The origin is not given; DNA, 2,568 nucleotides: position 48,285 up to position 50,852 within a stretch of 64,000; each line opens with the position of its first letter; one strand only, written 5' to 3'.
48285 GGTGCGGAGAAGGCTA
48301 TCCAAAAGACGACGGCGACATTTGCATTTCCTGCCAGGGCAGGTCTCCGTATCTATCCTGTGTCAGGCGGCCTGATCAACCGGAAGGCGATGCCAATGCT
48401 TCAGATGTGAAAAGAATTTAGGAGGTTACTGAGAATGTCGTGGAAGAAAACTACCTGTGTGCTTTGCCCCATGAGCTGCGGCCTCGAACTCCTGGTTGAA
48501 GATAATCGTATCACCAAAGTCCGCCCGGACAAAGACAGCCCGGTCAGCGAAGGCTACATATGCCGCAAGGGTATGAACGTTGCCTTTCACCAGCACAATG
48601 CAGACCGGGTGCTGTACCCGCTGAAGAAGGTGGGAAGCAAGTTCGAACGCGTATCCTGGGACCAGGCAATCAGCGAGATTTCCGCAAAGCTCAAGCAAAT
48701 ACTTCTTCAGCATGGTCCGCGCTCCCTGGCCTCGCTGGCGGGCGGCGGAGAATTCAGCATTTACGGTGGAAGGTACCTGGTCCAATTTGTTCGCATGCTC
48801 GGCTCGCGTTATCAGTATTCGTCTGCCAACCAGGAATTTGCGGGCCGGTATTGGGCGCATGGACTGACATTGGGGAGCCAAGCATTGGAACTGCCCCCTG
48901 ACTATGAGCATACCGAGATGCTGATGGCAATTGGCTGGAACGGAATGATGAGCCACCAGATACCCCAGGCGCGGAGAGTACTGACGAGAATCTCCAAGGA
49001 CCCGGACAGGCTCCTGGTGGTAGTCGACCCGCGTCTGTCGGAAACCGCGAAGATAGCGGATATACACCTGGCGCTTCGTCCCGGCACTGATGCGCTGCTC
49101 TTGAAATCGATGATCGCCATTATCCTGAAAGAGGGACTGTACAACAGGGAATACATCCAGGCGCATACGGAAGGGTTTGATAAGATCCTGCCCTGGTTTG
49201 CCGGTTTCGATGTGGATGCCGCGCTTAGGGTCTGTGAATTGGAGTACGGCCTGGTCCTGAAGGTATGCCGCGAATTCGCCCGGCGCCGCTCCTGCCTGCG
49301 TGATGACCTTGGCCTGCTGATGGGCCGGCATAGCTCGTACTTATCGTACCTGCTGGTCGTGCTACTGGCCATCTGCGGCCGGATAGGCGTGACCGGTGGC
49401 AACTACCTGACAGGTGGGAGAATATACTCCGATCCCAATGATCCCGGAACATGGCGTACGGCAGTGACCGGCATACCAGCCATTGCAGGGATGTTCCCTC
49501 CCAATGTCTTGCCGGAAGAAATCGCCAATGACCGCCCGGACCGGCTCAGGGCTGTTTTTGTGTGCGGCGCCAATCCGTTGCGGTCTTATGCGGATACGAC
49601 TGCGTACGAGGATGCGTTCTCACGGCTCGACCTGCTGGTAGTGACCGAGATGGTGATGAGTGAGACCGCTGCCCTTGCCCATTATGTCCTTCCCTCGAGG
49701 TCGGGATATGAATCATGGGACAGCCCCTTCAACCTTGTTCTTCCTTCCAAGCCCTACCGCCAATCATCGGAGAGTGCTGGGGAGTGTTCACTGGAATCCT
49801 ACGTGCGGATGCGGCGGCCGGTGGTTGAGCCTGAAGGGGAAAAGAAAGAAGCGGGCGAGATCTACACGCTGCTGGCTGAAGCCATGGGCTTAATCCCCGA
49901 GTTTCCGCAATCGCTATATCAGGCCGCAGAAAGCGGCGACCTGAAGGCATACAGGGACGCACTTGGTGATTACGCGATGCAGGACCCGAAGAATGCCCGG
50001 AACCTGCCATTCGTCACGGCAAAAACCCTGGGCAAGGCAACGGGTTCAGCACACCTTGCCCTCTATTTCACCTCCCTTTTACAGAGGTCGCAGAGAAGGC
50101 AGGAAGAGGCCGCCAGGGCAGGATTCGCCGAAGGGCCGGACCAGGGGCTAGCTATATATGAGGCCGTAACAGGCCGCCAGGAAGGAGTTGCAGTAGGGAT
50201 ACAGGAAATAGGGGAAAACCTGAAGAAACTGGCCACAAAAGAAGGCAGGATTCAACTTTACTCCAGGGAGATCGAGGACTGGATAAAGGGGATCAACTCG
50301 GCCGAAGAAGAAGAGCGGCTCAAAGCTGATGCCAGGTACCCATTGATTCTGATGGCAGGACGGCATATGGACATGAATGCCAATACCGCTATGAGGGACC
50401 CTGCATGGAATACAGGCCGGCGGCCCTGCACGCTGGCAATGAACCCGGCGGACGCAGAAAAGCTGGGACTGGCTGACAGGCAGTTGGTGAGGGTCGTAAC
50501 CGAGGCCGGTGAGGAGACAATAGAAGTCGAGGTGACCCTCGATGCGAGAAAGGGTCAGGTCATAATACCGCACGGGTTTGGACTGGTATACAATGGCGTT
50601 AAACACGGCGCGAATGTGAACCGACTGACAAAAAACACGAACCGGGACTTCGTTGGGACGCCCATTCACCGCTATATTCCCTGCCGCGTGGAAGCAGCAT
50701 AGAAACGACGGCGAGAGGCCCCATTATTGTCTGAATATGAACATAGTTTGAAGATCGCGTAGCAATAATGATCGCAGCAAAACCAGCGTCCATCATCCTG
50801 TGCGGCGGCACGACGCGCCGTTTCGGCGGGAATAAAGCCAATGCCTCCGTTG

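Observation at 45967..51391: HxlR / QueG-like / FwdE-like / cytoplasmic molybdopterin oxidoreductase / MobA gene cluster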

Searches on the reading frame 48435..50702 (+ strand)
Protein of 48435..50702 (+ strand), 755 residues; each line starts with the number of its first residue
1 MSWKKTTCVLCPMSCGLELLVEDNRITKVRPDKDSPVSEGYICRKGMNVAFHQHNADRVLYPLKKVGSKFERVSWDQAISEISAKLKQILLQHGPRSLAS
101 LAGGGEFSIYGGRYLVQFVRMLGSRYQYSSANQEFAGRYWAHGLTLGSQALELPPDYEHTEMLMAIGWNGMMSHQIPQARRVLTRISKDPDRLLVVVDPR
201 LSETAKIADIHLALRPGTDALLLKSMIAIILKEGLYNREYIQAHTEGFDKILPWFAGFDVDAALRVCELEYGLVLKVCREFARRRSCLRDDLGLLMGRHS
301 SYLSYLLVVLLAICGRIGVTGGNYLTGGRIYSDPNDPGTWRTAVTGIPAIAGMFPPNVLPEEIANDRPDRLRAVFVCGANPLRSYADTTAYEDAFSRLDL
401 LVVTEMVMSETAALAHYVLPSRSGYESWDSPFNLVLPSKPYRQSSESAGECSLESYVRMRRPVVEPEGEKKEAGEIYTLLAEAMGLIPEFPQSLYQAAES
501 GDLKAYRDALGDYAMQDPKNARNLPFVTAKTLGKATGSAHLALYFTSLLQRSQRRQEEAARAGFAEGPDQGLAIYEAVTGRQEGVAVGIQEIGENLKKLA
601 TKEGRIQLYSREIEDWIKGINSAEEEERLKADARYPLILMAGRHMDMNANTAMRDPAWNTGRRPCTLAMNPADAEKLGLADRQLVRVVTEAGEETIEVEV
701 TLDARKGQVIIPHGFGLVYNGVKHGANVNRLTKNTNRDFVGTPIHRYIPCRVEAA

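Call 3: search_protein_families(library=pfam, proteins=[window:48435-50702:+], max_evalue=0.01)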
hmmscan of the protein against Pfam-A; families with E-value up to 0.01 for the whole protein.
window:48435-50702:+ (755 aa): 3 families
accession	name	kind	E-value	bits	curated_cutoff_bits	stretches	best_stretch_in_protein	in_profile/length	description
PF00384.28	Molybdopterin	-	4.8e-25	88.8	24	1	58-482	1-352/353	Molybdopterin oxidoreductase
PF01568.27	Molydop_binding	-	2.6e-18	66.5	26.8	1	637-743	1-104/110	Molydopterin dinucleotide binding domain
PF04879.21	Molybdop_Fe4S4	-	8.8e-17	61.3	22.7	1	1-54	1-54/55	Molybdopterin oxidoreductase Fe4S4 domain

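Call 4: search_protein_families(library=ncbifam, proteins=[window:48435-50702:+], max_evalue=0.01)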
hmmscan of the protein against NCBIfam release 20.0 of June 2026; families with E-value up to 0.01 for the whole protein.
window:48435-50702:+ (755 aa): 26 families (the best 25 are shown)
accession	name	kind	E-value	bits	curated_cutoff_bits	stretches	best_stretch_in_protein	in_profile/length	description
TIGR01591.1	Fdh-alpha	equivalog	2.7e-73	247.2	666.25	3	6-322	1-316/672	formate dehydrogenase subunit alpha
NF047855.1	AssmNtatRedNasC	equivalog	1.3e-53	182.4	1100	3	5-287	22-305/708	assimilatory nitrate reductase catalytic subunit NasC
NF012032.0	PRK15488.1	equivalog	6.2e-52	176.6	694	3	6-284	46-320/759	thiosulfate reductase PhsA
TIGR02166.1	dmsA_ynfE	subfamily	1.9e-37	128.8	777.7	2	7-250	49-304/794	DMSO/selenate family reductase complex A subunit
TIGR00509.1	bisC_fam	subfamily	3.1e-34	118.3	1017.55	3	68-345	69-364/772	molybdopterin guanine dinucleotide-containing S/N-oxide reductase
TIGR03479.1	DMSO_red_II_alp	subfamily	7.1e-31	107.1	984.75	2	39-245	101-307/913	molybdopterin-dependent oxidoreductase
NF041323.1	Nitr_red_NasA_Halo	equivalog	1.6e-29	103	1000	1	11-253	3-244/673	assimilatory nitrate reductase NasA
NF041783.2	mnquin_red_QrcB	equivalog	8.1e-27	93.7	440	2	4-235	53-282/695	menaquinone reductase molybdopterin-binding-like subunit QrcB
TIGR01553.1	formate-DH-alph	equivalog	2.8e-24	85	814.2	1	5-247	46-306/1009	formate dehydrogenase-N subunit alpha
NF010055.0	PRK13532.1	equivalog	1.3e-23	83.2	904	1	2-246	41-292/830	nitrate reductase catalytic subunit NapA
TIGR01706.1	NAPA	equivalog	8.9e-23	80.5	930.55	1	2-246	41-292/830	periplasmic nitrate reductase subunit alpha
NF041513.1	formate_DH_Act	exception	1.4e-21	76.1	1400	2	193-246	243-296/1067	formate dehydrogenase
NF041884.1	selenate_YnfF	exception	9.7e-20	70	1650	1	7-250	50-304/798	selenate/tellurate reductase subunit YnfF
NF041885.1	selenate_YnfE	exception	1.1e-19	69.8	1675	1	7-252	53-314/805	selenate/tellurate reductase subunit YnfE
NF011682.0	PRK15102.1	equivalog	2e-19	69.2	909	1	193-345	259-417/829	trimethylamine-N-oxide reductase TorA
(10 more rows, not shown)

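Call 5: search_solved_structures(query=window:48435-50702:+, max_evalue=0.00001, show_alignments=2)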
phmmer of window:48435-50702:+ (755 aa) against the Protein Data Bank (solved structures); distinct sequences matched with E-value up to 0.00001: 57.
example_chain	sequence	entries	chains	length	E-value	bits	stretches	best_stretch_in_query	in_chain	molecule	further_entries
9t1s_L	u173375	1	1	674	4.2e-42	147.6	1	5-450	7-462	formate dehydrogenase (coenzyme F420)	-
2e7z_A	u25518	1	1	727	8.8e-42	146.5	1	5-284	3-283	Acetylene hydratase Ahy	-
7qv7_S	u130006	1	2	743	2.3e-41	145.2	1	6-451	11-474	Hydrogen dependent carbon dioxide reductase subunit FdhF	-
7bkb_D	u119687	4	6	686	7.2e-40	140.2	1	2-259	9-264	Formate dehydrogenase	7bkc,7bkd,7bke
1aa6_A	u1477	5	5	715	3.2e-33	118.3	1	6-287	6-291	FORMATE DEHYDROGENASE H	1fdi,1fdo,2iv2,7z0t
9vap_A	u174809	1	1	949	7.5e-30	107.1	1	4-323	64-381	Formate dehydrogenase molybdopterin-binding subunit FdhA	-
9wxb_B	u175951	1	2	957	4.5e-28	101.2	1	6-426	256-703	Formate dehydrogenase alpha subunit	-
2vpw_A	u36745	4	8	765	1e-27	100.1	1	8-326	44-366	THIOSULFATE REDUCTASE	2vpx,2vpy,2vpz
7vw6_A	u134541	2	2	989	2.1e-27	99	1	5-322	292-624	Formate dehydrogenase | Tungsten-containing formate dehydrogenase alpha subunit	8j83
7e5z_A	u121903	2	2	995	2.2e-27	99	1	5-322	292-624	Formate dehydrogenase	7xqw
1e18_A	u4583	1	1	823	3.2e-25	91.8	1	68-348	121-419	DMSO REDUCTASE.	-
1dmr_A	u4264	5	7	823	4.3e-25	91.4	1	68-348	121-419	DMSO REDUCTASE | Dimethyl sulfoxide/trimethylamine N-oxide reductase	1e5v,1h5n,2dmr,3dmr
1e60_A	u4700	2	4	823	4.4e-25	91.3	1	68-348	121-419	Dimethyl sulfoxide/trimethylamine N-oxide reductase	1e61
4dmr_A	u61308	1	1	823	5.6e-25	91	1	68-348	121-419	DMSO REDUCTASE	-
1dms_A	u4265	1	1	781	1.6e-24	89.4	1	68-347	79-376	DMSO REDUCTASE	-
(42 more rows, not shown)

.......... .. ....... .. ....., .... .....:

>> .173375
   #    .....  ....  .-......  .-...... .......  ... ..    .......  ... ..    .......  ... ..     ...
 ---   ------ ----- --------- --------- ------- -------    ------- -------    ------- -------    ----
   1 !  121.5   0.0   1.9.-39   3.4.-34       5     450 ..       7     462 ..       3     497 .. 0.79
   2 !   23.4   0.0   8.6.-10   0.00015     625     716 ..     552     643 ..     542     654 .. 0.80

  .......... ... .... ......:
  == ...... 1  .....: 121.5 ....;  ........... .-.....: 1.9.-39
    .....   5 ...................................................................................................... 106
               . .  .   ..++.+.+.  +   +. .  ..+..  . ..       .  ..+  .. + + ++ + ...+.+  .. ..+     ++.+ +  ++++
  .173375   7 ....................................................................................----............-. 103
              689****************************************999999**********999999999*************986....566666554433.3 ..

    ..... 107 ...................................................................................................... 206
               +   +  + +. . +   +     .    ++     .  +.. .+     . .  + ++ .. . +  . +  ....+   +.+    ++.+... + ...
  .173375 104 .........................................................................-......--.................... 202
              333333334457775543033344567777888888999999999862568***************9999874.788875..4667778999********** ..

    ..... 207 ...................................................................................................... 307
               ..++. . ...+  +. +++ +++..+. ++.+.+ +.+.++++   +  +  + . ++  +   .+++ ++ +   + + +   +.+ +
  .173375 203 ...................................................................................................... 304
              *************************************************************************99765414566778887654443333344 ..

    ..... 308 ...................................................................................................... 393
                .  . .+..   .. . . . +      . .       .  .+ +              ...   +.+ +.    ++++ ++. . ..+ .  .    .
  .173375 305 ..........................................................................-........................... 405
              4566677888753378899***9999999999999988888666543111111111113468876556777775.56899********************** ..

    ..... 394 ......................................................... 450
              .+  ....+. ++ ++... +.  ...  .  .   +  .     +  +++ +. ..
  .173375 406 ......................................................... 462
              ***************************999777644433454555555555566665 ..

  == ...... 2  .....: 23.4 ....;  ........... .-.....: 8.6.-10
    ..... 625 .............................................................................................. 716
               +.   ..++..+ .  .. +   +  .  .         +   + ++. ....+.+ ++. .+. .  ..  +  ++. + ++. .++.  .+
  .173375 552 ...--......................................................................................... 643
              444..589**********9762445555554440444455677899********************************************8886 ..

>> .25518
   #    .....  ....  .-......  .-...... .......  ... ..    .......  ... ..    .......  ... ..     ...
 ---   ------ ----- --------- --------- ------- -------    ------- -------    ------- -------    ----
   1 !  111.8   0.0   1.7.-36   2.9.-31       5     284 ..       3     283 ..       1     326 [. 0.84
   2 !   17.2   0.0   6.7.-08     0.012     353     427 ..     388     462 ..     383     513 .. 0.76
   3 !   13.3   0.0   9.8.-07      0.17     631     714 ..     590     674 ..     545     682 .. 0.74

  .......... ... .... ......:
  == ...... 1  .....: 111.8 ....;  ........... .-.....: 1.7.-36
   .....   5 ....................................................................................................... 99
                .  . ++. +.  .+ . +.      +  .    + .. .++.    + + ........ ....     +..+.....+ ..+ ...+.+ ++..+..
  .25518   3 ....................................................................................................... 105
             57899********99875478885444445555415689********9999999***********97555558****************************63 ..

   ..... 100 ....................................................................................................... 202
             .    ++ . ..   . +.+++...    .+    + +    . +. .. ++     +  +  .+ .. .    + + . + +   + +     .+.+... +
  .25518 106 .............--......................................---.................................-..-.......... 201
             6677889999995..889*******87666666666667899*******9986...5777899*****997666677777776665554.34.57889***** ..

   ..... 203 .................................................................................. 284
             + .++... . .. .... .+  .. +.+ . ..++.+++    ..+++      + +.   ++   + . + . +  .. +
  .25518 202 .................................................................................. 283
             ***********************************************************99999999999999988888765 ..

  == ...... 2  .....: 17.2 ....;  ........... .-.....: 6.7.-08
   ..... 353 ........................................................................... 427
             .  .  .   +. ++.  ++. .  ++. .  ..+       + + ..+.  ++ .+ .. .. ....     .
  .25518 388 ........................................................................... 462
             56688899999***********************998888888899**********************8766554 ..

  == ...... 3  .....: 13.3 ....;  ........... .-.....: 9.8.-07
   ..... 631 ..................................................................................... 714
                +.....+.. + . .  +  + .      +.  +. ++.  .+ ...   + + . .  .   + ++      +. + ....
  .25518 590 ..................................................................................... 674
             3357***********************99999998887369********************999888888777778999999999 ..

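Call 10: find_homologous_proteins(query=window:48435-50702:+, max_evalue=1e-10)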
Query window:48435-50702:+ (755 aa): 4278 proteins with E <= 1e-10 among 8000 candidates; the best 120 are listed.
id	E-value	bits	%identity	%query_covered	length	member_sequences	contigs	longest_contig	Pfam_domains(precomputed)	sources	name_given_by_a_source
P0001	0.0e+0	1698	100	98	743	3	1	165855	PF00384.28,PF01568.28,PF04879.22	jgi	jgi:anaerobic selenocysteine-containing dehydrogenase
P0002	0.0e+0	1329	76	100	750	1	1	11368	PF00384.28,PF01568.28,PF04879.22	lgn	-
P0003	0.0e+0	1328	75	100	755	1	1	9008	PF00384.28,PF01568.28,PF04879.22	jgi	jgi:anaerobic selenocysteine-containing dehydrogenase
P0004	0.0e+0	1327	76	100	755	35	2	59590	PF00384.28,PF01568.28,PF04879.22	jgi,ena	-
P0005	0.0e+0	1322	76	100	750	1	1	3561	PF00384.28,PF01568.28,PF04879.22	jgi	jgi:anaerobic selenocysteine-containing dehydrogenase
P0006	0.0e+0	1314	75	100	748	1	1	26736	PF00384.28,PF01568.28,PF04879.22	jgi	jgi:anaerobic selenocysteine-containing dehydrogenase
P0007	0.0e+0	1314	75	100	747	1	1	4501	PF00384.28,PF01568.28,PF04879.22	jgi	-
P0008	0.0e+0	1313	75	100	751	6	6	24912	PF00384.28,PF01568.28,PF04879.22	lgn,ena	-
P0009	0.0e+0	1313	75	100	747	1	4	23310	PF00384.28,PF01568.28,PF04879.22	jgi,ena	-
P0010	0.0e+0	1313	75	100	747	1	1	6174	PF00384.28,PF01568.28,PF04879.22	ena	-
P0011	0.0e+0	1312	75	100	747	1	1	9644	PF00384.28,PF01568.28,PF04879.22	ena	-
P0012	0.0e+0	1311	75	100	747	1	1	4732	PF00384.28,PF01568.28,PF04879.22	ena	-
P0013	0.0e+0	1310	75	100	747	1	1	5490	PF00384.28,PF01568.28,PF04879.22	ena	-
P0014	0.0e+0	1310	75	100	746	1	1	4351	PF00384.28,PF01568.28,PF04879.22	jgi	-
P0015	0.0e+0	1310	75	100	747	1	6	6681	PF00384.28,PF01568.28,PF04879.22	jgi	jgi:anaerobic selenocysteine-containing dehydrogenase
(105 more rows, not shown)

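Call 11: find_related_loci(query=window:48435-50702:+, collection=genome_contigs, flank=8000)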
Query window:48435-50702:+ (755 aa) in genome_contigs; peptide patterns used: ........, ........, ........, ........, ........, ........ (x = any residue, [..] = any of these).
221 stretches matched a pattern; 161 encode a relative of the query (tblastn E <= 1e-3); the best 80 are kept; 80 distinct loci.
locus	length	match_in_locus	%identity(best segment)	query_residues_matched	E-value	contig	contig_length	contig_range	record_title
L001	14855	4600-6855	75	1-754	0e+0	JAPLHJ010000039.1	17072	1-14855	MAG: Chloroflexota bacterium isolate LacPavin_0419_WC70L_MAG_53_9 LacPavin_0419_WC70L_scaffold_490497, whole genome shot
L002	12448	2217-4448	75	3-755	0e+0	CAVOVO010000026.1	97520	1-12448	MAG: uncultured delta proteobacterium isolate MFD09779.bin.2.67 genome assembly, contig: contig_44895, whole genome shot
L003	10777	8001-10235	73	1-754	0e+0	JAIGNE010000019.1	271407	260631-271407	MAG: Deltaproteobacteria bacterium isolate BIN3 10634, whole genome shotgun sequence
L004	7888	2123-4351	73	3-754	0e+0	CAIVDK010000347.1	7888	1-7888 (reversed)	MAG: uncultured delta proteobacterium isolate Loclat_bin-13126 genome assembly, contig: bin-13126:347/473, whole genome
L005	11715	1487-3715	74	3-754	0e+0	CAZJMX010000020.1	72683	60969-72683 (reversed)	MAG TPA_asm: uncultured Smithella sp. isolate SRP302447_co2_430 genome assembly, contig: NODE_1131_length_72683_cov_15.5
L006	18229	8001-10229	72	3-754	0e+0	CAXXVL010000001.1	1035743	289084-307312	MAG: Smithellaceae bacterium isolate ea3e3a57-e723-42e2-b213-d72c633126af genome assembly, contig: contig_1, whole genom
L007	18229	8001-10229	72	3-754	0e+0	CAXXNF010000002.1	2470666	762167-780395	MAG: Syntrophales bacterium isolate 28f6f31c-1abc-45c3-9ff4-d3034646c4f0 genome assembly, contig: contig_2, whole genome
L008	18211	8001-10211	70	1-753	0e+0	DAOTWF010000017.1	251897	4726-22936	MAG TPA_asm: Dehalococcoidia bacterium isolate H12_119 k73_1688350, whole genome shotgun sequence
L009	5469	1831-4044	71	1-754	0e+0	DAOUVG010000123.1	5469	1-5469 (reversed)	MAG TPA_asm: Dehalococcoidales bacterium isolate CSMAG_843 CSMAG_843_k141_553519_length_5469_cov_10.0000, whole genome s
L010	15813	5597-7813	68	1-755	0e+0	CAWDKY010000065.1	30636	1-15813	MAG: uncultured delta proteobacterium isolate MFD04492.bin.2.115 genome assembly, contig: contig_89231, whole genome sho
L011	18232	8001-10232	69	1-754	0e+0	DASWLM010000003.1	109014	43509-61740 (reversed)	MAG TPA_asm: Dehalococcoidales bacterium isolate SMAG_U2948 k141_397523, whole genome shotgun sequence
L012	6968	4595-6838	69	1-754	0e+0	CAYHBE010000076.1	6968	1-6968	MAG TPA_asm: uncultured Dehalococcoidales bacterium isolate ERP119294_co1_329 genome assembly, contig: NODE_16040_length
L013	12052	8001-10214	68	1-754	0e+0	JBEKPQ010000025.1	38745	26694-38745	MAG: Thermodesulfobacteriota bacterium isolate SPRUCE 468 SPRUCE_468_25, whole genome shotgun sequence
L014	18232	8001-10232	68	1-754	0e+0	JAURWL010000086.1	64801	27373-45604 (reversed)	MAG: Dehalococcoidales bacterium isolate E10_concoct.bin.145 E10_k141_418224, whole genome shotgun sequence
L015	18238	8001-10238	68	1-753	0e+0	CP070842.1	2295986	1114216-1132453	MAG: Dehalococcoidales bacterium isolate bin10 chromosome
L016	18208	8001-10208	66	3-754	0e+0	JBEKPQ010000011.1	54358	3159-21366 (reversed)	MAG: Thermodesulfobacteriota bacterium isolate SPRUCE 468 SPRUCE_468_11, whole genome shotgun sequence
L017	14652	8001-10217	65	1-754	0e+0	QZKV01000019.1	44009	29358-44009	MAG: Desulfobacteraceae bacterium isolate SURF_4 Ga0104751_1001219, whole genome shotgun sequence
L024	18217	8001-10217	65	1-754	0e+0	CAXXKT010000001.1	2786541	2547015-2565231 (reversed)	MAG: Syntrophales bacterium isolate 9e353863-e3ae-4afc-92d2-6aad0841dacd genome assembly, contig: contig_1, whole genome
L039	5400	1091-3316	55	2-754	0e+0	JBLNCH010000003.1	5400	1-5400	MAG: Bacillota bacterium isolate MAG130 PRJNA950955_bin37_renamed_2, whole genome shotgun sequence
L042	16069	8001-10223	54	3-754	0e+0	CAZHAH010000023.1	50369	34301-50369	MAG TPA_asm: uncultured Desulfobacteraceae bacterium isolate SRP167671_co2_229 genome assembly, contig: NODE_859_length_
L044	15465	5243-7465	54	3-754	0e+0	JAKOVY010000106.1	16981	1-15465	MAG: Bacillota bacterium isolate JPNG_maxbin.080 k201_112954, whole genome shotgun sequence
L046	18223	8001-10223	54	3-754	0e+0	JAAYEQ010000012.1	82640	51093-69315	MAG: Syntrophomonadaceae bacterium isolate AS07pgkLD_164 12764_AS07, whole genome shotgun sequence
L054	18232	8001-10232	55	2-754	0e+0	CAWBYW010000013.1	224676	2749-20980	MAG: uncultured delta proteobacterium isolate MFD04492.bin.2.9 genome assembly, contig: contig_43579, whole genome shotg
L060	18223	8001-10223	54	3-754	0e+0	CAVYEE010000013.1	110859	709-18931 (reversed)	MAG: uncultured Peptococcaceae bacterium isolate MFD04492.bin.2.79 genome assembly, contig: contig_27489, whole genome s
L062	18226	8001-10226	54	3-755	0e+0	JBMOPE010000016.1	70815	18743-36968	MAG: Bacillota bacterium isolate Betzabe_MAG120 MAG120_16, whole genome shotgun sequence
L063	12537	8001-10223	53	3-754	0e+0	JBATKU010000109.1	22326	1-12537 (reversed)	MAG: Desulfobacterales bacterium isolate MFD10234_ilm_asm_bin6 k127_326163, whole genome shotgun sequence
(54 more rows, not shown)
